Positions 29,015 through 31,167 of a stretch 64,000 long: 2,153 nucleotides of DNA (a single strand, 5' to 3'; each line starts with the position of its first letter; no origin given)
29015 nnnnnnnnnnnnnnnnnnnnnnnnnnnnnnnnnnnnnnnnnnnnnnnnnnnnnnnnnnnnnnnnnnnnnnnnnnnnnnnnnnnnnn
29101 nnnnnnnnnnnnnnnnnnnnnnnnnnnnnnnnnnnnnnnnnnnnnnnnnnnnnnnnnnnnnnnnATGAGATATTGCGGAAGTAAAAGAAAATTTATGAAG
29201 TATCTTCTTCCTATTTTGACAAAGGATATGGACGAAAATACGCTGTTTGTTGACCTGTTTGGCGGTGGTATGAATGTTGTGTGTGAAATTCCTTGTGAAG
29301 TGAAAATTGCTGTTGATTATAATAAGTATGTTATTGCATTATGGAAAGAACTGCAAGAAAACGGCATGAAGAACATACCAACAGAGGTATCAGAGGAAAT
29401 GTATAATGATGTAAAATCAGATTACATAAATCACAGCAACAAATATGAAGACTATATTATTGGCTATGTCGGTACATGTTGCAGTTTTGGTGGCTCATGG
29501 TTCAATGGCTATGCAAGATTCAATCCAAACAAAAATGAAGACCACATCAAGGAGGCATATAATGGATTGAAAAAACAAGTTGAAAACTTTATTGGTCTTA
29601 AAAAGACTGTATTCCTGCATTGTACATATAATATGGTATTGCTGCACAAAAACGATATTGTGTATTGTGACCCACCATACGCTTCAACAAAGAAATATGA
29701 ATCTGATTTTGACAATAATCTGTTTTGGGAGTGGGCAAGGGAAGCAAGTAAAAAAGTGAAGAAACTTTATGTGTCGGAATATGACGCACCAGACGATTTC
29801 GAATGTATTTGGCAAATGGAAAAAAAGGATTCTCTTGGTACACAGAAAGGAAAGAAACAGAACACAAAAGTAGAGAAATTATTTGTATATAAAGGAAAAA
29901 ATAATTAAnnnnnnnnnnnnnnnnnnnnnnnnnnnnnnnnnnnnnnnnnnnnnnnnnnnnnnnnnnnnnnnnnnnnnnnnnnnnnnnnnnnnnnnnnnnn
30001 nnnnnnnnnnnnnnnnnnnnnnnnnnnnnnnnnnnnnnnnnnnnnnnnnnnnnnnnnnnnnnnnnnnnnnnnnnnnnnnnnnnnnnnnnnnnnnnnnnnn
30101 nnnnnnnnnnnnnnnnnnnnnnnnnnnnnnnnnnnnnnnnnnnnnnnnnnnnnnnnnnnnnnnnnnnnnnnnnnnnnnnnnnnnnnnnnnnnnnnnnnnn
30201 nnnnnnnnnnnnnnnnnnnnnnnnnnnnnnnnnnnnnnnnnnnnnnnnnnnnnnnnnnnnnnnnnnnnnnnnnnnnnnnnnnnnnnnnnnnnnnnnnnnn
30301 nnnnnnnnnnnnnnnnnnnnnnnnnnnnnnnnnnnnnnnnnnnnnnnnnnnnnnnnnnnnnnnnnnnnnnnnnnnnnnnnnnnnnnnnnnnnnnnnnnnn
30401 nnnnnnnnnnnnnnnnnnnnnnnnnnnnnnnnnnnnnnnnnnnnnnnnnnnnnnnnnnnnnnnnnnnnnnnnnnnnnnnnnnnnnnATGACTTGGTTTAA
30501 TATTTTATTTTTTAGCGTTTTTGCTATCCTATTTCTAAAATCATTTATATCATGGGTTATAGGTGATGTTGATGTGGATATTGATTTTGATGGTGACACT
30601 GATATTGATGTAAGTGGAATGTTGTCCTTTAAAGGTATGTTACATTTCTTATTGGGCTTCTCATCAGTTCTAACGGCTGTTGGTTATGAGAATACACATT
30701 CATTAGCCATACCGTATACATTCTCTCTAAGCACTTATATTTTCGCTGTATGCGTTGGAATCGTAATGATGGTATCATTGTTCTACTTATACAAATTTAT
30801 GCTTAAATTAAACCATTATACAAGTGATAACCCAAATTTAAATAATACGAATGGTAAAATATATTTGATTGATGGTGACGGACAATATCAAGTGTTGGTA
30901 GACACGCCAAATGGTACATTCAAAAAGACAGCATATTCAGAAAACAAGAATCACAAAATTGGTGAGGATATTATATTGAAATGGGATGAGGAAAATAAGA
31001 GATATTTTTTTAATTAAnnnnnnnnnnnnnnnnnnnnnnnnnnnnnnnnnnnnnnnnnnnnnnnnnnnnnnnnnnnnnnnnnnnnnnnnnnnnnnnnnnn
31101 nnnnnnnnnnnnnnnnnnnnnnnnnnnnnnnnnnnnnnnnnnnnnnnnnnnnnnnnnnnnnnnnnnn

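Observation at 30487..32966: YqiJ(NfeD)-YqiK(flotillin/SPFH) membrane-microdomain pair in a phage-like gene block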

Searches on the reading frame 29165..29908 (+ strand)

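Call 3: search_protein_families(library=pfam, proteins=[window:29165-29908:+], max_evalue=0.01)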
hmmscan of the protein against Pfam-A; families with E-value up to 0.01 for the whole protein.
window:29165-29908:+ (247 aa): 2 families
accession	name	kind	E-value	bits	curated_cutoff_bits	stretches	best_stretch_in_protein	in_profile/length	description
PF02086.21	MethyltransfD12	-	4e-17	63.2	22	1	3-200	1-215/253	D12 class N6 adenine-specific DNA methyltransferase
PF03602.21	Cons_hypoth95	-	0.0033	17.6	24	0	146-183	97-134/182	Conserved hypothetical protein 95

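Call 5: search_protein_families(library=phrogs, proteins=[window:29165-29908:+], max_evalue=0.001)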
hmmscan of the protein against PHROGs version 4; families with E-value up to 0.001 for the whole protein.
window:29165-29908:+ (247 aa): 4 families
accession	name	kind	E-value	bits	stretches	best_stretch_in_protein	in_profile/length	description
phrog_56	-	other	3.6e-35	123.4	1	1-246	65-326/647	DNA methyltransferase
phrog_27806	-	other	2.3e-05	23.9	0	1-87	51-132/798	DNA methyltransferase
phrog_1996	-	other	3e-05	25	1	114-210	13-106/150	DNA methyltransferase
phrog_36652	-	unknown function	3e-05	24.8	1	175-244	150-218/219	-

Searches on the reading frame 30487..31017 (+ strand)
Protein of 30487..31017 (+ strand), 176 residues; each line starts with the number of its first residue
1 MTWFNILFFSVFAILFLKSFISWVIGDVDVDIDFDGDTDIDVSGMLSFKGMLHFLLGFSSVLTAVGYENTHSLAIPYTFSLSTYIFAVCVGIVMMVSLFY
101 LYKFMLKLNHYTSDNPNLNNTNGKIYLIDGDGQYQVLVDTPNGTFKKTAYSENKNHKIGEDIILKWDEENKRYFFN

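Call 3: search_protein_families(library=pfam, proteins=[window:30487-31017:+], max_evalue=0.01)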
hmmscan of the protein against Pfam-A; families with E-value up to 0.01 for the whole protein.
window:30487-31017:+ (176 aa): 0 families

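Call 4: search_protein_families(library=ncbifam, proteins=[window:30487-31017:+], max_evalue=0.01)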
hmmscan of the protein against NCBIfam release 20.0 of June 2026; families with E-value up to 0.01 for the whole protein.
window:30487-31017:+ (176 aa): 0 families

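Call 5: search_protein_families(library=phrogs, proteins=[window:30487-31017:+], max_evalue=0.001)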
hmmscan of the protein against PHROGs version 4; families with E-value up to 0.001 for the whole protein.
window:30487-31017:+ (176 aa): 0 families

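Call 6: search_protein_families(library=padloc, proteins=[window:30487-31017:+], max_evalue=0.01)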
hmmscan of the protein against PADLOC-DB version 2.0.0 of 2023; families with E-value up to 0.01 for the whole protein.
window:30487-31017:+ (176 aa): 0 families

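Call 7: search_protein_families(library=pfam, proteins=[window:30487-31017:+], max_evalue=10)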
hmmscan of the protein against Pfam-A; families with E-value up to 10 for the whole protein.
window:30487-31017:+ (176 aa): 4 families
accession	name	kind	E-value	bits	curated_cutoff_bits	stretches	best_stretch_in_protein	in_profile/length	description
PF25711.1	crAss_THB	-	0.03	14.7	27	1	80-171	18-108/113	Crassvirus tail hub protein B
PF04276.17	DUF443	-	0.17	12.1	26.2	1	17-127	27-136/202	Protein of unknown function (DUF443)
PF06195.18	DUF996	-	0.22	12.1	31.3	1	51-128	44-119/138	Protein of unknown function (DUF996)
PF17597.7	DUF5493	-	0.66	10.7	27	1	16-59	25-68/82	Family of unknown function (DUF5493)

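Call 13: search_dna_similar(collection=phages, query=window:30487-31017:+, mode=protein, max_rows=30, max_evalue=0.01)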
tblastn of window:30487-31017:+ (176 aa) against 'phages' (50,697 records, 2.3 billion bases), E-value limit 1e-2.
Records with a match: 1; places in all: 1; records where one place covers at least 80% of the query: 0.
Best place of each record, by identity: <60% 1.
By first word of the organism name: Bacteriophage 1.
By host as written in the record: - 1.
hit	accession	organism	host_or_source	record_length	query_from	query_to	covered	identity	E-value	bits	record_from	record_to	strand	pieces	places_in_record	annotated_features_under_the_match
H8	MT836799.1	Bacteriophage sp.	human fecal samples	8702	45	164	68%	26.0%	7e-3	42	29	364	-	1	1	record has no annotation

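Call 19: find_homologous_proteins(query=window:30487-31017:+, max_evalue=0.001)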
Query window:30487-31017:+ (176 aa): 51 proteins with E <= 0.001 among 103 candidates.
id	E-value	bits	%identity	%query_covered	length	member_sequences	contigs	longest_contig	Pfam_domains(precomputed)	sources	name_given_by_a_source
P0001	1.1e-110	385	98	100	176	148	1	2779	-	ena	-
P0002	4.1e-96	338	86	99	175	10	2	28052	-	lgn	-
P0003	1.1e-92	327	85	99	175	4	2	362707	-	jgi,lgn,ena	-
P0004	5.3e-91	321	83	99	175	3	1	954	-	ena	-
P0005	3.8e-88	312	77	100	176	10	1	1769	-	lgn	-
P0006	5.0e-87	308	75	99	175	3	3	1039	-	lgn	-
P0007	6.7e-87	308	75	99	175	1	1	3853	-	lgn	-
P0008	2.3e-84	300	74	99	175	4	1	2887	-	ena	-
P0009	2.3e-83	296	73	99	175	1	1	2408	-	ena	-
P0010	3.3e-83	296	73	100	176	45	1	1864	-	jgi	-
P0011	2.7e-77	277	75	94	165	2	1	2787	-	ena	-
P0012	3.0e-76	273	69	99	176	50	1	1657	-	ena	-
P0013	4.9e-67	243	63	99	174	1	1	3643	-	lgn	-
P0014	5.2e-67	243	62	99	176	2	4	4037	-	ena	-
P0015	1.7e-66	242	64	98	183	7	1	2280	-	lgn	-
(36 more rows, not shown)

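Call 26: find_encoding_contigs(protein=P0003, flank=10000, max_places=3)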
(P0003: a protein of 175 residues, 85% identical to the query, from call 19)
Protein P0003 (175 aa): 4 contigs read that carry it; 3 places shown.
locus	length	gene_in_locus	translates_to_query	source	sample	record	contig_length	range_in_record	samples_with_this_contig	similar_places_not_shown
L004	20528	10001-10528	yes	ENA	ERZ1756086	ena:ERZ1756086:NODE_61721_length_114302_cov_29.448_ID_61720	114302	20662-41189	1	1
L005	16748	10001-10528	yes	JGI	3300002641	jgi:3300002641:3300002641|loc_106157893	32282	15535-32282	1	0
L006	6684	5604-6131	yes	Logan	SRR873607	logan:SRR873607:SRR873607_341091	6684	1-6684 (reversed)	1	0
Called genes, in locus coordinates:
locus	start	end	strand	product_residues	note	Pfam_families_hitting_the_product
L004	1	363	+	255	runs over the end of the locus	-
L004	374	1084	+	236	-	PF05013:FGase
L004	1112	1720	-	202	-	-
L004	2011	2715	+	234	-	-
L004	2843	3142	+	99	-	-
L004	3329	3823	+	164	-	-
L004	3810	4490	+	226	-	PF09414:RNA_ligase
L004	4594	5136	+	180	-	-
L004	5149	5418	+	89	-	-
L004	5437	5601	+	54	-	-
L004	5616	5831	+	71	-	-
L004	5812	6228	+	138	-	-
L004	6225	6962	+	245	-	PF02086:MethyltransfD12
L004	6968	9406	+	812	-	-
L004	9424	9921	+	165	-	-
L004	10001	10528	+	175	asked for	-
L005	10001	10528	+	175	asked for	-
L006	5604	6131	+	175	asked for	-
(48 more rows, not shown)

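Call 30: predict_structure(alignment_id=A2)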
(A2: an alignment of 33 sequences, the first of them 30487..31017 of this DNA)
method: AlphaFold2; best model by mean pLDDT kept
length: 176 residues; sequences in the alignment: 33
mean_pLDDT: 80.6   pTM: 0.55
mean pLDDT of the five models: 80.6, 80.2, 79.7, 77.8, 76.7
residues with pLDDT >= 90: 42; 70-90: 99; 50-70: 29; < 50: 6
segments of 3 or more residues with pLDDT < 50: 36-38
pLDDT, mean of each block of 10 residues (from residue 1): 88 85 66 48 69 93 93 89 96 89 72 64 85 83 77 84 86 84
secondary structure, 60 per line:
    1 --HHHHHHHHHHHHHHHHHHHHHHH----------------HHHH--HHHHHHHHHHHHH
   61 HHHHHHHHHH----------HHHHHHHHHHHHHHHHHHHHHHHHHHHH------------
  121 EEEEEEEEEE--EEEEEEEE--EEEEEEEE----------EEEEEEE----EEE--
elements in order: H3-25 H42-45 H48-70 H81-108 E121-130 E133-140 E143-150 E161-167 E172-174

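Call 36: search_solved_structures(query=A2, max_evalue=10)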
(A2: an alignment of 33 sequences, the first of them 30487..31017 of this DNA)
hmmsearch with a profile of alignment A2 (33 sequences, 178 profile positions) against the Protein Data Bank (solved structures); distinct sequences matched with E-value up to 10: 0.

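Call 44: find_related_loci(query=A2, collection=viral_contigs, flank=4000)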
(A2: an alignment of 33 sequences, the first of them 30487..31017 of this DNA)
Query A2 (176 aa) in viral_contigs; peptide patterns used: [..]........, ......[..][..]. (x = any residue, [..] = any of these).
599 stretches matched a pattern (row limit reached: there are more); 2 encode a relative of the query (tblastn E <= 1e-3); 2 distinct loci.
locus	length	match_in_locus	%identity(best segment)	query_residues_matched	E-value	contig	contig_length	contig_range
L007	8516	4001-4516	40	3-173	4e-36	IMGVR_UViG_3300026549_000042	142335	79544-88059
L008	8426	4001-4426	32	11-153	4e-18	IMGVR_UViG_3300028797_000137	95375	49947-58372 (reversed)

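Call 62: search_protein_representatives(alignment_id=A2)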
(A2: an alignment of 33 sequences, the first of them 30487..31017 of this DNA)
Query: 33 sequences, 178 profile positions. Proteins with E-value up to 0.001 (for the whole library): 365; up to 1e-10: 152; up to 1e-30: 29. The best 150 are listed.
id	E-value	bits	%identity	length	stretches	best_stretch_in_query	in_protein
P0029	1.8e-67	242.8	-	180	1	1-176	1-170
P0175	1.1e-63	230.5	-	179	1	1-176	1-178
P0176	8.6e-63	227.6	-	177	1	1-173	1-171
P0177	2.5e-60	219.6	-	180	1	1-176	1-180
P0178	1.9e-50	187.4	-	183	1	1-173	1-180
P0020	1.7e-48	181.0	-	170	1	1-116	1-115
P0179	3.3e-47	176.9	-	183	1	2-173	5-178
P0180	8.9e-47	175.5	-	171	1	1-177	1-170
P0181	1.3e-45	171.7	-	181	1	1-176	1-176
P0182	1.6e-43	164.9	-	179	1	1-147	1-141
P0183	1.9e-42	161.4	-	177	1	2-176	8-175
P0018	2.9e-41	157.5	-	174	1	1-103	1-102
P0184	3.7e-40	153.9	-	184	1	1-162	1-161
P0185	1.1e-39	152.4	-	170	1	1-176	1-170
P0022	3.0e-38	147.7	-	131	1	48-176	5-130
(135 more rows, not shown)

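Call 64: search_protein_families(library=pfam, alignment_id=A3, max_evalue=0.01)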
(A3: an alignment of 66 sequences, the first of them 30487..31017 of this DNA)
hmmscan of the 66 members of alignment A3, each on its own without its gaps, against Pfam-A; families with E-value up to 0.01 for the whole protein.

A. member 1, window:30487-31017:+ (176 aa): 0 families

B. families by the number of members that match (of 66 scanned): 10 families
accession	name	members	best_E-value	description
PF01957.25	NfeD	2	6e-05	NfeD-like C-terminal, partner-binding domain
PF10953.13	DUF2754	1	6e-05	Protein of unknown function (DUF2754)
PF01757.29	Acyl_transf_3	1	0.00013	Acyltransferase domain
PF17410.7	Stevor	1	0.00019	Subtelomeric Variable Open Reading frame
PF05279.16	Asp-B-Hydro_N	1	0.00091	Aspartyl beta-hydroxylase N-terminal region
PF11337.13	DUF3139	1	0.0013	Protein of unknown function (DUF3139)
PF04932.20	Wzy_C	1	0.0013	O-Antigen ligase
PF17310.7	DUF5357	1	0.0061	Family of unknown function (DUF5357)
PF07907.16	YibE_F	1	0.0093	YibE/F-like protein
PF07857.17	TMEM144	1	0.0099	Transmembrane family, TMEM144 of transporters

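Call 94: fold_search(model_id=the predicted structure, library=viral)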
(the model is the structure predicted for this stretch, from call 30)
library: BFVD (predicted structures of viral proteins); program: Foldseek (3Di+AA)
matches with E <= 10: 891; with E <= 0.001: 2
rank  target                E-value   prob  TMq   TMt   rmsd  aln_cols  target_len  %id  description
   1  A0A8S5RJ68            4.0e-14  1.00  0.46  0.47   8.5       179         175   31  NfeD-like C-terminal domain-containing protein [virus sp. ctML55]
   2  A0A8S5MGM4            5.7e-06  1.00  0.39  0.72   2.8        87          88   24  Uncharacterized protein [Podoviridae sp. ct1h53]
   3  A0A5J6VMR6            1.4e-03  1.00  0.28  0.34  10.1        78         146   14  S1-like domain-containing protein [Megaviridae environmental sample]
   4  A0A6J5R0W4            1.7e-03  1.00  0.27  0.36  10.7        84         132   17  Uncharacterized protein [uncultured Caudovirales phage]
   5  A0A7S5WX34            2.4e-03  1.00  0.29  0.57   7.5        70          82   14  Uncharacterized protein [Arthrobacter phage Jinkies]
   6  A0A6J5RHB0            2.6e-03  1.00  0.30  0.06   4.9        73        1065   16  Peptidase S74 domain-containing protein [uncultured Caudovirales phage]
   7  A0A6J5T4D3            5.5e-03  0.57  0.21  0.11  17.8       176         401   15  Uncharacterized protein [uncultured Caudovirales phage]
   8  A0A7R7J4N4            6.2e-03  0.41  0.18  0.13  14.2       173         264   12  (no name in the UniProt tables at hand)
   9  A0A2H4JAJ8            9.5e-03  1.00  0.28  0.56   5.9        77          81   18  Uncharacterized protein [uncultured Caudovirales phage]
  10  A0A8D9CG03            9.5e-03  0.95  0.23  0.12   9.4        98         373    9  30S ribosomal protein S1 [uncultured marine phage]
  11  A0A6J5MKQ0            1.0e-02  1.00  0.26  0.43   4.5        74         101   15  Uncharacterized protein [uncultured Caudovirales phage]
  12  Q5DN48                1.1e-02  1.00  0.30  0.24   2.3        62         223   13  Gp57 [Alphaproteobacteria phage PhiJL001]
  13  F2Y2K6                1.5e-02  0.66  0.22  0.14   8.7       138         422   12  (no name in the UniProt tables at hand)
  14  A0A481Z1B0            1.7e-02  0.91  0.25  0.21  12.8       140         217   13  Nuclease-like protein [Mimivirus LCMiAC02]
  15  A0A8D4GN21            1.7e-02  0.66  0.24  0.26  11.3       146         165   14  (no name in the UniProt tables at hand)
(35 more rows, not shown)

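Call 95: fold_search(model_id=the predicted structure, library=pdb)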
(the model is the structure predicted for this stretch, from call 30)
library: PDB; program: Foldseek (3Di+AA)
matches with E <= 10: 998; with E <= 0.001: 0
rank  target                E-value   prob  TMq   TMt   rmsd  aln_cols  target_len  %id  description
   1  6zxg_j                7.1e-03  1.00  0.26  0.38  14.0        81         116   17  Cryo-EM structure of a late human pre-40S ribosomal subunit - State H1 (released 2020-12-02)
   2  6zp4_G                8.0e-03  1.00  0.27  0.51   3.0        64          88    9  SARS-CoV-2 Nsp1 bound to a human 43S preinitiation ribosome complex - state 2 (released 2020-07-29)
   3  9bv1_E                8.5e-03  0.92  0.21  0.13  11.8       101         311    9  M2A Midnolin-Proteasome (translocating) (released 2025-06-11)
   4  8s8d_i                9.0e-03  1.00  0.28  0.42  14.5        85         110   13  Structure of a yeast 48S-AUC preinitiation complex in closed conformation (model py48S-AUC-2) (released 2024-09-11)
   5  7nhk_r                1.3e-02  1.00  0.27  0.55   4.9        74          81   20  LsaA, an antibiotic resistance ABCF, in complex with 70S ribosome from Enterococcus faecalis (released 2021-05-05)
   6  4uer_0                1.4e-02  1.00  0.25  0.40  10.0        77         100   18  40S-eIF1-eIF1A-eIF3-eIF3j translation initiation complex from Lachancea kluyveri (released 2015-02-11)
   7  6zxf_j                1.4e-02  1.00  0.26  0.39  13.7        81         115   17  Cryo-EM structure of a late human pre-40S ribosomal subunit - State G (released 2020-12-02)
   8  9w39_C                1.4e-02  0.96  0.24  0.12  13.1       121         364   11  Structure of human 26S proteasome complexed with midnolin, 19S proteasome with Ubl bound (released 2026-04-01)
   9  7wtl_SX               1.6e-02  0.98  0.29  0.40  10.0       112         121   14  Cryo-EM structure of a yeast pre-40S ribosomal subunit - State Dis-D (released 2022-10-19)
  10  5t7v_S8               1.7e-02  1.00  0.28  0.58   6.0        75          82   20  Methicillin Resistant, Linezolid resistant Staphylococcus aureus 70S ribosome (delta S145 uL3) (released 2017-05-31)
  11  9hqv_Bm               1.7e-02  0.99  0.26  0.42   8.3        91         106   18  Cryo-EM structure of the small subunit of the mitochondrial ribosome from Toxoplasma gondii (released 2025-06-11)
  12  2k14_MODEL_1_A        1.8e-02  1.00  0.27  0.52   6.6        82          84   20  Solution structure of the soluble domain of the NfeD protein YuaF from Bacillus subtilis (released 2008-08-26)
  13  9e8n_B                1.8e-02  0.66  0.22  0.12  13.9       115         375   10  Nub1/Fat10-processing human 26S proteasome bound to Txnl1 with Rpt3 at top of spiral staircase (locally refined on the (released 2024-12-04)
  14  8ppl_Iq               1.9e-02  1.00  0.27  0.44   2.9        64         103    9  MERS-CoV Nsp1 bound to the human 43S pre-initiation complex (released 2023-10-18)
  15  5x8r_q                2.0e-02  1.00  0.28  0.59   4.6        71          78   17  Structure of the 30S small subunit of chloroplast ribosome from spinach (released 2017-06-07)
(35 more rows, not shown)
